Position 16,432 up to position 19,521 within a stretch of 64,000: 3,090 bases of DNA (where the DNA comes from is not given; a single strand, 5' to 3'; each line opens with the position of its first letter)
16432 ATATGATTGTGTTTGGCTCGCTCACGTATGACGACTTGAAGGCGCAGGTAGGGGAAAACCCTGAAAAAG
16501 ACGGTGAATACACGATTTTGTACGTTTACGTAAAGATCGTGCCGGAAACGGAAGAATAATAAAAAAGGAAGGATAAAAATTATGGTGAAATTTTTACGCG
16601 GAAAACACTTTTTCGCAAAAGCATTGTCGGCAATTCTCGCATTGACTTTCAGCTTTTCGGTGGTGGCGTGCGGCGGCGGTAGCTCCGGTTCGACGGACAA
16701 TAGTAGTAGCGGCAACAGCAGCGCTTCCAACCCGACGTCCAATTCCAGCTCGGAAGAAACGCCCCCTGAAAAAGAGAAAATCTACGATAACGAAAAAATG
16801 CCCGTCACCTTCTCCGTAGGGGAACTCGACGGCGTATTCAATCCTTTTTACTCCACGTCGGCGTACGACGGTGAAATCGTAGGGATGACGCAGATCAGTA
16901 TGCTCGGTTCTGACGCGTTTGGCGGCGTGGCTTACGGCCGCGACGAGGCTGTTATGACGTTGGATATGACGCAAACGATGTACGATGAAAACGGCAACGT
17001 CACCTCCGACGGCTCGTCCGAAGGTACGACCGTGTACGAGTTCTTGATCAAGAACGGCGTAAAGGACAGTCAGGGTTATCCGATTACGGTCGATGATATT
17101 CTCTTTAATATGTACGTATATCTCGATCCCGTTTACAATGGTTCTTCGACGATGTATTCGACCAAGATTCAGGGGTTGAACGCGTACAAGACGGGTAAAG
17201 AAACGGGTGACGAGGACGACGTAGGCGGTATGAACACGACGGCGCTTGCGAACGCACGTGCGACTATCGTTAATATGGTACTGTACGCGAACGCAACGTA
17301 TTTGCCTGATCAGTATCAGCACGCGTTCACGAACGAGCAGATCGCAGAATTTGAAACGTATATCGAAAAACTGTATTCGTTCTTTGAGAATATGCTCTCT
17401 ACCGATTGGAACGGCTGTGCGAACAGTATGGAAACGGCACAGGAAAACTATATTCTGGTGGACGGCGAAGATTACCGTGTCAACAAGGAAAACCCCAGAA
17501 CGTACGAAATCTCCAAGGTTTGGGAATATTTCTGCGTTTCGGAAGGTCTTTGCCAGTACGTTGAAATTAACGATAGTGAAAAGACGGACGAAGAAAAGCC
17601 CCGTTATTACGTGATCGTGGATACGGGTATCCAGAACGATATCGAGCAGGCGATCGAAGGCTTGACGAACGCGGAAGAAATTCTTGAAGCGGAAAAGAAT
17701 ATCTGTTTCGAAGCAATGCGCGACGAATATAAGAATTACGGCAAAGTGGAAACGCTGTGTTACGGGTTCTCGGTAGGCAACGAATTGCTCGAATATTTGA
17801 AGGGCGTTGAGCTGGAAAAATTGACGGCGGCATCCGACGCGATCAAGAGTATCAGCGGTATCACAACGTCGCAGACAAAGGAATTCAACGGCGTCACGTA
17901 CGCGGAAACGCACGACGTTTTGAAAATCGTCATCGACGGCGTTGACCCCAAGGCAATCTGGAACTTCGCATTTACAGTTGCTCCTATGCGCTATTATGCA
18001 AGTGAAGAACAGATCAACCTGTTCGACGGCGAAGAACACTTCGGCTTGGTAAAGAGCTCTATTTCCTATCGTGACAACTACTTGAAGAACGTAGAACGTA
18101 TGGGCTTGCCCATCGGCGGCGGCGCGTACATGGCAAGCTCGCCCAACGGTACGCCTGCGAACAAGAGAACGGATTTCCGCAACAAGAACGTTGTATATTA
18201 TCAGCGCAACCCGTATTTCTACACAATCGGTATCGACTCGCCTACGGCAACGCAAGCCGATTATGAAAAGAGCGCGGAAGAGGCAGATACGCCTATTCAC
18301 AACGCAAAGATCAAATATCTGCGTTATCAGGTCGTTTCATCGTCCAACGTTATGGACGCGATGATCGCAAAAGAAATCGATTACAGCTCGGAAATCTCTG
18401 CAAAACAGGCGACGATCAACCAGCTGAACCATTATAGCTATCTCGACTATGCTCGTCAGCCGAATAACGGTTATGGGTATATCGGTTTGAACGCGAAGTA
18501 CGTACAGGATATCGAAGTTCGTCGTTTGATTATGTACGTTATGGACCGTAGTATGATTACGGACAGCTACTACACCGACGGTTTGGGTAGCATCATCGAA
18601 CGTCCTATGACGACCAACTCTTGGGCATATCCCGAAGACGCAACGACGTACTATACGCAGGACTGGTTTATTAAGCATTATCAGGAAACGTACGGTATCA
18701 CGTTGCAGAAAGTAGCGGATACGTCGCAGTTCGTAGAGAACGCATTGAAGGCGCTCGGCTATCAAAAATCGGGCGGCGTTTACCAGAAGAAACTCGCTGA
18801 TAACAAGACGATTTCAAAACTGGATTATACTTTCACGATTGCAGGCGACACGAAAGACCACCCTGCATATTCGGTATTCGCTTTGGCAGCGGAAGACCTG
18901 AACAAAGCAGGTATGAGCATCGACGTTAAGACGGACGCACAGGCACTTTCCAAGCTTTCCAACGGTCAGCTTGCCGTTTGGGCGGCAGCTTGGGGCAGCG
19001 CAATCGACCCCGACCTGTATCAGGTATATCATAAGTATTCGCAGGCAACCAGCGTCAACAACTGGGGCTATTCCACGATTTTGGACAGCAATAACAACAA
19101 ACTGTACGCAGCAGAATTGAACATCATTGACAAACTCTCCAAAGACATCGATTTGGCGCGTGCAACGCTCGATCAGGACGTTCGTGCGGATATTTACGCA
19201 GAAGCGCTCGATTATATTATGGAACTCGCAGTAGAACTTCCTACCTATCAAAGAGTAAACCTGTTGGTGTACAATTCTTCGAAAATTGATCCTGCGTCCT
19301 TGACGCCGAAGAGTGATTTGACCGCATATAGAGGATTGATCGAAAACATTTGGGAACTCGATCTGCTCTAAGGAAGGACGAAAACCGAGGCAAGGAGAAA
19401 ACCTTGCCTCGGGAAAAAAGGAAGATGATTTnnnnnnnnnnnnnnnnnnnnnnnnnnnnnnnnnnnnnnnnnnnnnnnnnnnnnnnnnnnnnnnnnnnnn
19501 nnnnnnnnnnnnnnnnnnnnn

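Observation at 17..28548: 28.5-kb co-directional locus: three giant S8 surface proteases bracketing an atypical Opp-type peptide importer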

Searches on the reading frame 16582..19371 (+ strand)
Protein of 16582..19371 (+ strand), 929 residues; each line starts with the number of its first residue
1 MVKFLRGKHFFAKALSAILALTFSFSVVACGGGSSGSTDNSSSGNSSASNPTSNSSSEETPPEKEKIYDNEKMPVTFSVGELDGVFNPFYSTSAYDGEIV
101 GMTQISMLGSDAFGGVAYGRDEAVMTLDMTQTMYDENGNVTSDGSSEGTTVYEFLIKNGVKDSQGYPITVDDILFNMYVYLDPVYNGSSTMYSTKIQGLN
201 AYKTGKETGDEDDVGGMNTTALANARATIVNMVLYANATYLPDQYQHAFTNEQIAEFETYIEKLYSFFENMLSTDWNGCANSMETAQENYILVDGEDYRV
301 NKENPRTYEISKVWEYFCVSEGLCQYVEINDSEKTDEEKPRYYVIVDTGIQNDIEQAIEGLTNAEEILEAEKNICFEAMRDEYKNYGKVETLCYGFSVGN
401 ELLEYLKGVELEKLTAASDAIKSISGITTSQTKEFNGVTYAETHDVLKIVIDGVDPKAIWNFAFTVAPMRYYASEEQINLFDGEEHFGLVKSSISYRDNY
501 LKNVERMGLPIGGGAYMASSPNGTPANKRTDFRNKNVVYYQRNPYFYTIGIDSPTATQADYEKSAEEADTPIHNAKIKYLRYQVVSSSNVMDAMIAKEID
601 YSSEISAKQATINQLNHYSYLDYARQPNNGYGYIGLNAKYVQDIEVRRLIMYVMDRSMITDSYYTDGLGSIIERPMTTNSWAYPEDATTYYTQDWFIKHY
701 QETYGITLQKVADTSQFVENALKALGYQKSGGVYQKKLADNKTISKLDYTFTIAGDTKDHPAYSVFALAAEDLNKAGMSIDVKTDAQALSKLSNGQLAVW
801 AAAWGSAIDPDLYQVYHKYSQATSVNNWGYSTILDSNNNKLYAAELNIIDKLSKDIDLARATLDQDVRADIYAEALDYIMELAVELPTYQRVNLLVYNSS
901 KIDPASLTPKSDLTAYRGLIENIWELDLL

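Call 5: search_protein_families(library=pfam, proteins=[window:16582-19371:+], max_evalue=0.01)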
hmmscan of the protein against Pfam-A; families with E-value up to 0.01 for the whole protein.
window:16582-19371:+ (929 aa): 1 family
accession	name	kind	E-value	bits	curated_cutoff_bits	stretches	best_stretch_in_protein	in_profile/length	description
PF00496.27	SBP_bac_5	-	5.5e-25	88.7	32.4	2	475-822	100-364/368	Bacterial extracellular solute-binding proteins, family 5 Middle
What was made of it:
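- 16582..19371 (+): Substrate-binding lipoprotein, 929 aa, of SBP_bac_5 (cluster C). It carries a mostly helical insert of about 220 aa (residues about 199-420) that typical OppA/AppA proteins lack. Pfam (call 5).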

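Call 22: find_homologous_proteins(query=window:16582-19371:+, max_evalue=1e-10)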
Query window:16582-19371:+ (929 aa): 1538 proteins with E <= 1e-10 among 8000 candidates; the best 120 are listed.
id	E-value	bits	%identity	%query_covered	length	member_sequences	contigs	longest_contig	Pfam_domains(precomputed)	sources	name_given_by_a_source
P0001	0.0e+0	2089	100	100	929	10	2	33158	PF00496.28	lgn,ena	-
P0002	0.0e+0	1782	85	100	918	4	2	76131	PF00496.28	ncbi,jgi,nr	ncbi:MAG: hypothetical protein E7367_00020 [Clostridiales bacterium]|nr:hypothetical protein [Clostr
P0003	0.0e+0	1658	79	100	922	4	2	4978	PF00496.28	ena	-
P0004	0.0e+0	1261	67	93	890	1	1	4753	PF00496.28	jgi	jgi:peptide/nickel transport system substrate-binding protein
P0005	0.0e+0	1229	65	93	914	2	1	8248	PF00496.28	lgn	-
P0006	0.0e+0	1214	64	93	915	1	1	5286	PF00496.28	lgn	-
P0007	0.0e+0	1201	63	95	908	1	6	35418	PF00496.28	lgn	-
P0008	0.0e+0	1185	61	99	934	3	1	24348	PF00496.28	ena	-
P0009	0.0e+0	1181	60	99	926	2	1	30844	PF00496.28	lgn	-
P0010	0.0e+0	1173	63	94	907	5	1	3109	PF00496.28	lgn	-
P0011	1.0e-284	965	52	98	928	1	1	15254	PF00496.28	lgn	-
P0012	2.7e-196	673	42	99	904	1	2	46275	PF00496.28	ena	-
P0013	1.6e-170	587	40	99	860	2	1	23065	PF00496.28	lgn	-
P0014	3.2e-170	586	40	99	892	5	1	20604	PF00496.28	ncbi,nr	ncbi:MAG: hypothetical protein IKC36_03540 [Clostridia bacterium]|nr:hypothetical protein [Clostridi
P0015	1.3e-169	584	40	92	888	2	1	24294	PF00496.28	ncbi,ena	-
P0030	2.1e-159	551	39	93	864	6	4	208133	PF00496.28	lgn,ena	-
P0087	1.9e-151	524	37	93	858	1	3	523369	PF00496.28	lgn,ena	-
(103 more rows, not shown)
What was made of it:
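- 16582..19371 (+): More than 1500 homologues of 840-930 aa exist (call 22).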

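Call 23: find_encoding_contigs(protein=P0002, flank=10000, max_places=3)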
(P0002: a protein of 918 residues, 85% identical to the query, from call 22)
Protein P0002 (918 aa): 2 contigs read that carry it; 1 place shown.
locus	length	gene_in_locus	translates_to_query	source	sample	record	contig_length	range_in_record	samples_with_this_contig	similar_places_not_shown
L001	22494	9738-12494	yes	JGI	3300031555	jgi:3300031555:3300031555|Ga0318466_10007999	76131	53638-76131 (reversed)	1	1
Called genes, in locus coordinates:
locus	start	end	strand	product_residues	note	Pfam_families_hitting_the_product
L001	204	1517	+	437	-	-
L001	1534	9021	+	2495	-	PF00082:Peptidase_S8, PF02225:PA, PF07523:Big_3 (faint), PF26182:Ig_NUP210_5th (faint), PF02368:Big_2 (weak), PF13306:LRR_5, PF13855:LRR_8 (faint), PF13306:LRR_5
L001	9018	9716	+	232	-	-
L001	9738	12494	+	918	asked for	PF00496:SBP_bac_5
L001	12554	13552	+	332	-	PF00528:BPD_transp_1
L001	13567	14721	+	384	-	PF12911:OppC_N, PF00528:BPD_transp_1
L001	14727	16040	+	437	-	PF00005:ABC_tran, PF13304:AAA_21 (faint), PF00005:ABC_tran, PF08352:oligo_HPY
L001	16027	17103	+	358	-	PF00005:ABC_tran, PF08352:oligo_HPY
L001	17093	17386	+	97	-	-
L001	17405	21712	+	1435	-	PF00082:Peptidase_S8, PF13306:LRR_5, PF09479:Flg_new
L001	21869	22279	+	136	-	-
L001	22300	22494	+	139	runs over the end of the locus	-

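Call 24: find_encoding_contigs(protein=P0009, flank=10000, max_places=3)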
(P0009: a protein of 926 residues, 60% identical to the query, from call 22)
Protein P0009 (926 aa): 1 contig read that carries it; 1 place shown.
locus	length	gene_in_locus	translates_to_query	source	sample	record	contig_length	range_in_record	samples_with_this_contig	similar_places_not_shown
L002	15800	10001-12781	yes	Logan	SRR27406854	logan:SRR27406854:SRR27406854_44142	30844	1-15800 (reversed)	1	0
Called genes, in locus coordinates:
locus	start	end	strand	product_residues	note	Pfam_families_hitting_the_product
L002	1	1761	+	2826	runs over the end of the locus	PF00082:Peptidase_S8, PF06280:fn3_5, PF13306:LRR_5, PF13855:LRR_8 (faint), PF13306:LRR_5, PF12799:LRR_4 (faint), PF13306:LRR_5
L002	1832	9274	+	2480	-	-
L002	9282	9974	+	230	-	-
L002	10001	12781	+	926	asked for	PF00496:SBP_bac_5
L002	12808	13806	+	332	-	PF00528:BPD_transp_1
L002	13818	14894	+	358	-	PF12911:OppC_N, PF00528:BPD_transp_1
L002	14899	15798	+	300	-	?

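Call 25: find_encoding_contigs(protein=P0007, flank=10000, max_places=3)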
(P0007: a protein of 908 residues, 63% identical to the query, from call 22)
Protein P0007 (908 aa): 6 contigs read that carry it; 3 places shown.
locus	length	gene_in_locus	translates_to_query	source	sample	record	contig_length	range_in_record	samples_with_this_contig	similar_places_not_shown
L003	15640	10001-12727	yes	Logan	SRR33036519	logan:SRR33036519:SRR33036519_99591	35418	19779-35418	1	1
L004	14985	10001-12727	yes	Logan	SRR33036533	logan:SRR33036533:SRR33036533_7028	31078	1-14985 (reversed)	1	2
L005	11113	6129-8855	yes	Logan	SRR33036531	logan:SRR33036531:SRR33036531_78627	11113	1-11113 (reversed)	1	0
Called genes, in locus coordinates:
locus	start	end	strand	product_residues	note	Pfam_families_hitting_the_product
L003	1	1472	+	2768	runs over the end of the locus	PF00082:Peptidase_S8, PF06280:fn3_5, PF13306:LRR_5, PF13855:LRR_8 (faint), PF12799:LRR_4 (faint), PF13306:LRR_5, PF23952:LRR_EndoS (faint), PF13306:LRR_5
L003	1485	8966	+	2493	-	PF00082:Peptidase_S8, PF02225:PA, PF06280:fn3_5, PF02368:Big_2 (weak), PF13306:LRR_5, PF13855:LRR_8 (faint), PF13306:LRR_5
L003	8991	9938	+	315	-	-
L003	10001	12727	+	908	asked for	PF00496:SBP_bac_5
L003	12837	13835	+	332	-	PF00528:BPD_transp_1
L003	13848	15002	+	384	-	PF12911:OppC_N, PF00528:BPD_transp_1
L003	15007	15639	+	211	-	?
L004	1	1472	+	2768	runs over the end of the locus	PF00082:Peptidase_S8, PF06280:fn3_5, PF13306:LRR_5, PF13855:LRR_8 (faint), PF12799:LRR_4 (faint), PF13306:LRR_5, PF23952:LRR_EndoS (faint), PF13306:LRR_5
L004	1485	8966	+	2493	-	PF00082:Peptidase_S8, PF02225:PA, PF06280:fn3_5, PF02368:Big_2 (weak), PF13306:LRR_5, PF13855:LRR_8 (faint), PF13306:LRR_5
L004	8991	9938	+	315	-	-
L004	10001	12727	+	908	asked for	PF00496:SBP_bac_5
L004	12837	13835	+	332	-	PF00528:BPD_transp_1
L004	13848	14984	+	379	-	?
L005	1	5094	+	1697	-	?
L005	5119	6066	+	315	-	-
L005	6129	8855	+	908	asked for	PF00496:SBP_bac_5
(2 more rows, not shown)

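Call 26: find_encoding_contigs(protein=P0012, flank=10000, max_places=2)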
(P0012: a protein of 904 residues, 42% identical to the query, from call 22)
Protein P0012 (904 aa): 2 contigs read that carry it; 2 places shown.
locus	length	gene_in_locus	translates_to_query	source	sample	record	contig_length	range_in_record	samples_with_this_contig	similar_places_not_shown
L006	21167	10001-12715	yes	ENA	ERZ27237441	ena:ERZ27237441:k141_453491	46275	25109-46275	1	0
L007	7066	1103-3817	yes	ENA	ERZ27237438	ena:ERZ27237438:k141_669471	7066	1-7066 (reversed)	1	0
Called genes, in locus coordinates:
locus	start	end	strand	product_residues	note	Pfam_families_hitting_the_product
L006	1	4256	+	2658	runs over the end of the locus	PF00082:Peptidase_S8, PF02225:PA (weak), PF06280:fn3_5, PF02368:Big_2, PF26918:Ig_Eae (weak), PF13306:LRR_5, PF13306:LRR_5, PF07523:Big_3, +4 more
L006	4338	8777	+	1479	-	PF00082:Peptidase_S8, PF09479:Flg_new (weak), PF13306:LRR_5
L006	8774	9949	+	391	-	-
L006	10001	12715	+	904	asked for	PF00496:SBP_bac_5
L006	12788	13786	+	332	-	PF19300:BPD_transp_1_N (faint), PF00528:BPD_transp_1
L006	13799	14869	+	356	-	PF12911:OppC_N, PF00528:BPD_transp_1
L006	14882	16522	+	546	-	PF00005:ABC_tran, PF08352:oligo_HPY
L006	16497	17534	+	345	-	PF00005:ABC_tran, PF13304:AAA_21 (faint), PF08352:oligo_HPY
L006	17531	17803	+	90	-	-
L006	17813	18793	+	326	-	PF02588:YitT_membrane, PF10035:DUF2179 (weak)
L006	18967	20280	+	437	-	PF00162:PGK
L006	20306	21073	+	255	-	PF00121:TIM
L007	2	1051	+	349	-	?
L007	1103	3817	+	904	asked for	PF00496:SBP_bac_5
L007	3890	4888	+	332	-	PF19300:BPD_transp_1_N (faint), PF00528:BPD_transp_1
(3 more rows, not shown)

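Call 27: find_encoding_contigs(protein=P0030, flank=10000, max_places=2)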
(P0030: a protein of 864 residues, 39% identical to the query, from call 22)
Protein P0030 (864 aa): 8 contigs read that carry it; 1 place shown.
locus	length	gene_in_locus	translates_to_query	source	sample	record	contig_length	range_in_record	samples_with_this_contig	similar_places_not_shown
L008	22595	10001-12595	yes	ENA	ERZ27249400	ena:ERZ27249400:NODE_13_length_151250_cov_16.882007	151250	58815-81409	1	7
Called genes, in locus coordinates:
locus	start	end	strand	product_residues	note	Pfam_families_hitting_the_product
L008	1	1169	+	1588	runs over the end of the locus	PF07581:Glug (faint)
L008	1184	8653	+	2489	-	PF00082:Peptidase_S8, PF02225:PA, PF06280:fn3_5, PF13306:LRR_5 (weak), PF13855:LRR_8 (faint), PF12799:LRR_4 (faint), PF13306:LRR_5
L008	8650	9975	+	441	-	-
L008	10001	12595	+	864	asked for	PF00496:SBP_bac_5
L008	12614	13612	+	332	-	PF00528:BPD_transp_1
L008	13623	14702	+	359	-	PF12911:OppC_N, PF00528:BPD_transp_1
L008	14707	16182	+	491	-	PF00005:ABC_tran, PF08352:oligo_HPY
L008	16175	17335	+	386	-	PF00005:ABC_tran, PF08352:oligo_HPY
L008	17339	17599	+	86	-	-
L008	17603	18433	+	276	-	-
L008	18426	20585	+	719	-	PF12838:Fer4_7 (faint), PF00037:Fer4 (faint), PF12801:Fer4_5, PF13905:Thioredoxin_8 (faint), PF00578:AhpC-TSA, PF08534:Redoxin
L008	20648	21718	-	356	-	PF07228:SpoIIE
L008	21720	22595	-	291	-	PF00781:DAGK_cat, PF19279:YegS_C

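Call 28: find_encoding_contigs(protein=P0087, flank=10000, max_places=2)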
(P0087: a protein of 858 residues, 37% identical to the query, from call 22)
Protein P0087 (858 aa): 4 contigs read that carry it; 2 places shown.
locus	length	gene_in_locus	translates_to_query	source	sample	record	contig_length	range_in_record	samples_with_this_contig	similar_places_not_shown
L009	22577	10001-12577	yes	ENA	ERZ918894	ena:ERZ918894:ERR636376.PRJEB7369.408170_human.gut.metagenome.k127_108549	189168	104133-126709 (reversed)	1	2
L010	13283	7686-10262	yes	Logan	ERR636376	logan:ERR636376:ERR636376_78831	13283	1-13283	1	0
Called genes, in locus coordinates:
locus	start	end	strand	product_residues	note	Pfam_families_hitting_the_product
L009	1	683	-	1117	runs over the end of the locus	-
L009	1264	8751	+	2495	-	PF00082:Peptidase_S8, PF02225:PA, PF06280:fn3_5, PF02368:Big_2, PF13306:LRR_5, PF13855:LRR_8 (faint), PF13306:LRR_5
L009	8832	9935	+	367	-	PF09479:Flg_new (faint)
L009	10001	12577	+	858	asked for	PF00496:SBP_bac_5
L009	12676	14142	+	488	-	PF00528:BPD_transp_1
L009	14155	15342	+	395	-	PF12911:OppC_N, PF00528:BPD_transp_1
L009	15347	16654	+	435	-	PF00005:ABC_tran, PF08352:oligo_HPY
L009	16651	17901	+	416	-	PF00005:ABC_tran, PF13304:AAA_21 (faint), PF08352:oligo_HPY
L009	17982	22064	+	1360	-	PF09479:Flg_new, PF07581:Glug (faint)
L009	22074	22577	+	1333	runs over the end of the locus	PF09479:Flg_new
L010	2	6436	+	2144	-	?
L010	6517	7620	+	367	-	PF09479:Flg_new (faint)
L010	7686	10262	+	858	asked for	PF00496:SBP_bac_5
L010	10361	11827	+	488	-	PF00528:BPD_transp_1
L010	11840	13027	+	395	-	PF12911:OppC_N, PF00528:BPD_transp_1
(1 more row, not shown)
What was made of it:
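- On Cell-envelope proteinase / C5a peptidase subgroup of S8: P2 orthologues do carry fn3_5 (calls 25-28).
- Six further metagenomic neighbourhoods, at 85% down to 37% binding-protein identity, show the same layout (calls 23-28).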
